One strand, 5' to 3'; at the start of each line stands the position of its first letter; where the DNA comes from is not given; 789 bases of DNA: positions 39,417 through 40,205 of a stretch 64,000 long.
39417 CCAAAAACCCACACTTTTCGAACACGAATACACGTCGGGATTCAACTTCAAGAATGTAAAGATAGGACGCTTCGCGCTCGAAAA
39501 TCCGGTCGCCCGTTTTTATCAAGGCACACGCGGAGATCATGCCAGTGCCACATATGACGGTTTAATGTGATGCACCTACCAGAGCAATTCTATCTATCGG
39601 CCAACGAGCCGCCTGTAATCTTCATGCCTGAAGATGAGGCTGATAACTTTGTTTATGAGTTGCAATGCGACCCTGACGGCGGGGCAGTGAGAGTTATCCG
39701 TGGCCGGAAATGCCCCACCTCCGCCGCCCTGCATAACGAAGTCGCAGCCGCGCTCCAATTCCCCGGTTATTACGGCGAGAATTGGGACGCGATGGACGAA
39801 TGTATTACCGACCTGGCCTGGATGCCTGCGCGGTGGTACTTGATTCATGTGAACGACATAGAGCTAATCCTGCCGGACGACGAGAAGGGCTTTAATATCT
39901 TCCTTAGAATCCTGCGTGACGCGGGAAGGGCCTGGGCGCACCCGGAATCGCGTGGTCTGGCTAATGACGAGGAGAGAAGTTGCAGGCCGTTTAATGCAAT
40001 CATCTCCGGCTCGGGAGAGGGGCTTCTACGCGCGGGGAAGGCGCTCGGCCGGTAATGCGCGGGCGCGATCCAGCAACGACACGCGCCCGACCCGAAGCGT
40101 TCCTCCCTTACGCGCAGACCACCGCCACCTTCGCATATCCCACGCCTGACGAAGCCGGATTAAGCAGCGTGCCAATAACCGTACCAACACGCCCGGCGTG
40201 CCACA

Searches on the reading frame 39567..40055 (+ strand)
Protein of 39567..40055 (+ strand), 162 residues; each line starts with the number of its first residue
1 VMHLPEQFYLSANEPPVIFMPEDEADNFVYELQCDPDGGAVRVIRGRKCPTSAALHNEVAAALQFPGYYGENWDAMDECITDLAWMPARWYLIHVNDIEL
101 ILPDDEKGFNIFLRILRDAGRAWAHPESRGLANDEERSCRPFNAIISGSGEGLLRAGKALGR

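Call 7: search_protein_families(library=pfam, proteins=[window:39567-40055:+], max_evalue=0.001)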
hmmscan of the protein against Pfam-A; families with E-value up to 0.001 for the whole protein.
window:39567-40055:+ (162 aa): 1 family
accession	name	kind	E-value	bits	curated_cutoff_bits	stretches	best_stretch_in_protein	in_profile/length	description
PF01337.24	Barstar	-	3.5e-24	85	23.4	1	41-126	3-87/96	Barstar (barnase inhibitor)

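Call 80: search_protein_families(library=padloc, proteins=[window:39567-40055:+], max_evalue=0.001)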
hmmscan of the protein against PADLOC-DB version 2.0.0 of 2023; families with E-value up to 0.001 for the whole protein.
window:39567-40055:+ (162 aa): 1 family
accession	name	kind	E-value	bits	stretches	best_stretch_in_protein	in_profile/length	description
PDLC04381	PDC-M05B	-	0.0004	18.8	1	46-95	18-68/113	-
